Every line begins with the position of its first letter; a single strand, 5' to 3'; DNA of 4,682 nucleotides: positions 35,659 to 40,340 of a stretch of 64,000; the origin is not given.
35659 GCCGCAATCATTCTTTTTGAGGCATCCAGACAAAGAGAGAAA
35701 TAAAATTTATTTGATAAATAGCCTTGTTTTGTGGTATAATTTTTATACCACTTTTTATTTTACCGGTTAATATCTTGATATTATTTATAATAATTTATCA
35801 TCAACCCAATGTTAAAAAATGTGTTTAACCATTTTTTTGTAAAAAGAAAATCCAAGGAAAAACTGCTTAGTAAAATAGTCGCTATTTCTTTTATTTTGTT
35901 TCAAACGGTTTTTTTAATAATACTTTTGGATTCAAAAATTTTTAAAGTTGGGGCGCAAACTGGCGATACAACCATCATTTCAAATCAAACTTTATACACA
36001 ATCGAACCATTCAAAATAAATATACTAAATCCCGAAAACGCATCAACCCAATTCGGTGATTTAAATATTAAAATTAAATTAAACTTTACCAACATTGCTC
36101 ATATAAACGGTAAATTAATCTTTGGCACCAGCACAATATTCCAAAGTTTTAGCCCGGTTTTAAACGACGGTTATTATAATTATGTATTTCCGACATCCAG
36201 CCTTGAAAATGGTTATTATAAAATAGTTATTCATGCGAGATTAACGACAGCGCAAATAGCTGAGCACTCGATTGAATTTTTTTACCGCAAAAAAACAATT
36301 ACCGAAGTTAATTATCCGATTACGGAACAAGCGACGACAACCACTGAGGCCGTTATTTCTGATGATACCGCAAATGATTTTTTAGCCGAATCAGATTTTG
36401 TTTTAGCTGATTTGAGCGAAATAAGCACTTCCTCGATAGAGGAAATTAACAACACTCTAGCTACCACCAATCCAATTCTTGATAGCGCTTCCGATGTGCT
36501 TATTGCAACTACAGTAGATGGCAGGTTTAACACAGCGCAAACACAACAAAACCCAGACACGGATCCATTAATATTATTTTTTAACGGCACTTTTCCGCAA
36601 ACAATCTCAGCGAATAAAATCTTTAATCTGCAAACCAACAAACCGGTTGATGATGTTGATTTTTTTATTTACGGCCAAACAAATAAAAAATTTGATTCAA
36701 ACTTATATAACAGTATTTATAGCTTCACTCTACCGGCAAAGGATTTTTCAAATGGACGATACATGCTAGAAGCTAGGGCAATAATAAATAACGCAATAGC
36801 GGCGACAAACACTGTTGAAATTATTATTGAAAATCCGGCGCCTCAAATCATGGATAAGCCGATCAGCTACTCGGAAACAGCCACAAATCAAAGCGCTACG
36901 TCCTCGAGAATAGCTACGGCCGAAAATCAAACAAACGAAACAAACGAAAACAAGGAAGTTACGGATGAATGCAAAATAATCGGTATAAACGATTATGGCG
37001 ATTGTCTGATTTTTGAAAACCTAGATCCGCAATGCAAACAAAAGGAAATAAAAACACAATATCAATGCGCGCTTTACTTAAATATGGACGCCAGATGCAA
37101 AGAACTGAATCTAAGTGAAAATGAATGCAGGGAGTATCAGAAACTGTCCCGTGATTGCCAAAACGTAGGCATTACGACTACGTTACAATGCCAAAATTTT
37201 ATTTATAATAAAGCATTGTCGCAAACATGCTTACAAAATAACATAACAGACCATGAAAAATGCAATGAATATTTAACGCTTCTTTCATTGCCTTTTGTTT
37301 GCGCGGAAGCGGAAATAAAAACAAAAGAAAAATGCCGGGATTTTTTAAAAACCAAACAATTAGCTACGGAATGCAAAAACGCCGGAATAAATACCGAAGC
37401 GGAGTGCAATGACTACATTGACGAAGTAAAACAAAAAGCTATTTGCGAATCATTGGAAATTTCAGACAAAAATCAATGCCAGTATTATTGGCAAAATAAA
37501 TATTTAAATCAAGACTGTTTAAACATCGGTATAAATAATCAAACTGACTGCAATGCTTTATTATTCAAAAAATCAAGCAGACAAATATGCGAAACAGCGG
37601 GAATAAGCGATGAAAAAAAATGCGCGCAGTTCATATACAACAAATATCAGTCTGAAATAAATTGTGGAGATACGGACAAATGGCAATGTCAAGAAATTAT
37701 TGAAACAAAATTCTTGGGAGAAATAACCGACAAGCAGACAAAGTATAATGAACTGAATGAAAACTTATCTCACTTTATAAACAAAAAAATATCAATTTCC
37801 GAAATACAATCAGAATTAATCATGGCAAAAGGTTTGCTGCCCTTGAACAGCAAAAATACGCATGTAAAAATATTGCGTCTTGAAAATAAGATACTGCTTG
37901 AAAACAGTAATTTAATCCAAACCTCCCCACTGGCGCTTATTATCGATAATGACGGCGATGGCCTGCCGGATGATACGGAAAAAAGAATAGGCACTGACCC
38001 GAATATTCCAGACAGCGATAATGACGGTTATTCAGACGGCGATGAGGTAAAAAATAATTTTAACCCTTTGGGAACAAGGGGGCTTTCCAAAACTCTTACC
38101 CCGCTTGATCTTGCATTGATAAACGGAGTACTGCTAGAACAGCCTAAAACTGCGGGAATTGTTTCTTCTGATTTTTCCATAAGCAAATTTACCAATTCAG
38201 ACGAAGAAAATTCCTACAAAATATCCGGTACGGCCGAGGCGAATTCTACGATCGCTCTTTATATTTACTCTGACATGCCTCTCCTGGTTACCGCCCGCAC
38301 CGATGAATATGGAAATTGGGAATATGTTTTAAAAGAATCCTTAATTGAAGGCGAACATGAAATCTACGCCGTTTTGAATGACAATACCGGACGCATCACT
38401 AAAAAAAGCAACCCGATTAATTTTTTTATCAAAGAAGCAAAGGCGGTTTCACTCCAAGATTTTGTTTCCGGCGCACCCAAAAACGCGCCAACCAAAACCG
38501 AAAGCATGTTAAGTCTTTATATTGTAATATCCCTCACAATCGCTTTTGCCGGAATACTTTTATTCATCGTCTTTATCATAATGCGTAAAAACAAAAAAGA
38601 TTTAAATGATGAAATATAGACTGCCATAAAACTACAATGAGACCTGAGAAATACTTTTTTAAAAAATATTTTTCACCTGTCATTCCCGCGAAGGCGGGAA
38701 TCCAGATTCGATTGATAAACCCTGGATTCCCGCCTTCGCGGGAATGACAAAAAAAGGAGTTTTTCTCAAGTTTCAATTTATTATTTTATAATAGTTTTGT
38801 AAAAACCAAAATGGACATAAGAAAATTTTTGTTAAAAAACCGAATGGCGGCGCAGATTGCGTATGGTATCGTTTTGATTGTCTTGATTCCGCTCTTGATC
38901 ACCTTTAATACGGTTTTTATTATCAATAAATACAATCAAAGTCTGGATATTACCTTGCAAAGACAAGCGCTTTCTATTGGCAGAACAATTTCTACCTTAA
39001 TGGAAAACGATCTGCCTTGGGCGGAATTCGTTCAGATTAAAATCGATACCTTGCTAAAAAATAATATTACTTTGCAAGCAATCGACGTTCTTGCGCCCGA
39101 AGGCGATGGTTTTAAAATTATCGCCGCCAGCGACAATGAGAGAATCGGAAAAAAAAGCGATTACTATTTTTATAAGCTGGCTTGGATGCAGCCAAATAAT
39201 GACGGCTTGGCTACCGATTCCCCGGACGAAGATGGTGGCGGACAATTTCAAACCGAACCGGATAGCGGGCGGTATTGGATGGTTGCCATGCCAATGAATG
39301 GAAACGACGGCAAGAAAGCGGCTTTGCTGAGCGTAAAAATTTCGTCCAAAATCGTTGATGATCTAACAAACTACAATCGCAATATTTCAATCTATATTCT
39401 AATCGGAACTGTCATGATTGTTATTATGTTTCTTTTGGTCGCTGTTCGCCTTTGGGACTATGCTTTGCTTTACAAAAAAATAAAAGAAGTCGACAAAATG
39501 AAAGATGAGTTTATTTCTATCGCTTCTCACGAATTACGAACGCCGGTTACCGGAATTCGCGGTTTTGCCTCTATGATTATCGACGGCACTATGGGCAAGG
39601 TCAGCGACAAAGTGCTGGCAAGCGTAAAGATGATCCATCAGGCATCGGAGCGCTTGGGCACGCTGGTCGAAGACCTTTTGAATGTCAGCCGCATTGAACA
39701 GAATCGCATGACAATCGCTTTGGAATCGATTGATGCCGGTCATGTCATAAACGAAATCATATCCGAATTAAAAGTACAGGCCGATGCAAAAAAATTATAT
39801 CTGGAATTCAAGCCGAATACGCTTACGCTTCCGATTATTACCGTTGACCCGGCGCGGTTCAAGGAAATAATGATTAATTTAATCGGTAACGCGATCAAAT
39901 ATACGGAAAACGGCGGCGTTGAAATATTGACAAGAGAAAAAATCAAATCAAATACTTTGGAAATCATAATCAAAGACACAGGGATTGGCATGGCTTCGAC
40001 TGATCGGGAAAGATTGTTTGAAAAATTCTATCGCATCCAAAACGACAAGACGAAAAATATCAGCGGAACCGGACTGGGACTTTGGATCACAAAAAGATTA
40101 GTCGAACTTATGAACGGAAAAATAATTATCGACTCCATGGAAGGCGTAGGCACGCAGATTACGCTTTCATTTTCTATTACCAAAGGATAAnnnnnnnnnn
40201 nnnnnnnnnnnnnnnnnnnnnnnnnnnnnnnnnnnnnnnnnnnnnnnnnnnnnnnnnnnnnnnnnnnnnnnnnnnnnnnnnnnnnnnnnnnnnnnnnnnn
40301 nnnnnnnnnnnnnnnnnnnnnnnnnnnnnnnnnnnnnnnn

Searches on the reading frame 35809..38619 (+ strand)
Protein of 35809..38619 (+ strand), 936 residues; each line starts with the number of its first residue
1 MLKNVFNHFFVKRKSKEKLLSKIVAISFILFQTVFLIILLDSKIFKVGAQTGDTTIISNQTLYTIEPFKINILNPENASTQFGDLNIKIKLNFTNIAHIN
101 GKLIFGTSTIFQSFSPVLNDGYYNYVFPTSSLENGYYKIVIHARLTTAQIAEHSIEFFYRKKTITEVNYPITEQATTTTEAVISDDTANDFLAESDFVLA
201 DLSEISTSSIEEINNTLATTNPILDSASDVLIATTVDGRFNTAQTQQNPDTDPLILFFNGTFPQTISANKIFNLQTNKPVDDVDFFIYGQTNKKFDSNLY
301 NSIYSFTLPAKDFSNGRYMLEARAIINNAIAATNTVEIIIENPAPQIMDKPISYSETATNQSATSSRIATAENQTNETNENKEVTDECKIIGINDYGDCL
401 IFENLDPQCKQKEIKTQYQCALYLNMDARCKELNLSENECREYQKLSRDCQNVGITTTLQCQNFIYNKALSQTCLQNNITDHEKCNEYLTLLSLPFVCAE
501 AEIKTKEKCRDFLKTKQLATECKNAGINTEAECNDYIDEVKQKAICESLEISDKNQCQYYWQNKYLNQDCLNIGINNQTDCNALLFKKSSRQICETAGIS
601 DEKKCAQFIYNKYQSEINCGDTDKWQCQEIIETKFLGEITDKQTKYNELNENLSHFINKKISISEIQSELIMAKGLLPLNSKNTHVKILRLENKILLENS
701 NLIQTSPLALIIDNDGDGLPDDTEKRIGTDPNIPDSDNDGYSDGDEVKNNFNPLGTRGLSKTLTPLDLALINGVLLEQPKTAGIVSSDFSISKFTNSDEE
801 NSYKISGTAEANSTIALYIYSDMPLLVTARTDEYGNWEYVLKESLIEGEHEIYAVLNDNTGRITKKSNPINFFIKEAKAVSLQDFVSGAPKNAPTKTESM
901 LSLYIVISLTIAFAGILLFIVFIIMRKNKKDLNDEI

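Call 9: search_protein_families(library=pfam, proteins=[window:35809-38619:+], max_evalue=0.001)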
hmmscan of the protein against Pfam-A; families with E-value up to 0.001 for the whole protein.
window:35809-38619:+ (936 aa): 2 families
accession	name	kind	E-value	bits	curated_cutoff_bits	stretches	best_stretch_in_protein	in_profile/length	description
PF18884.5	TSP3_bac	-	1.4e-10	41.3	25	2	713-732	1-20/22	Bacterial TSP3 repeat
PF19077.6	Big_13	-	9.3e-08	32.9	27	1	798-872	24-98/102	Bacterial Ig-like domain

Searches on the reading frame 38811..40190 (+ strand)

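Call 9: search_protein_families(library=pfam, proteins=[window:38811-40190:+], max_evalue=0.001)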
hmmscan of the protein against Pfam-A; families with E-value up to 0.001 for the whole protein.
window:38811-40190:+ (459 aa): 2 families
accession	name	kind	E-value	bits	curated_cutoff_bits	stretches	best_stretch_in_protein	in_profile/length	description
PF02518.31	HATPase_c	-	2.1e-25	89.7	26.4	1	346-455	2-108/111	Histidine kinase-, DNA gyrase B-, and HSP90-like ATPase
PF00512.31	HisKA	-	2.7e-17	63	26.9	1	230-297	1-65/66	His Kinase A (phospho-acceptor) domain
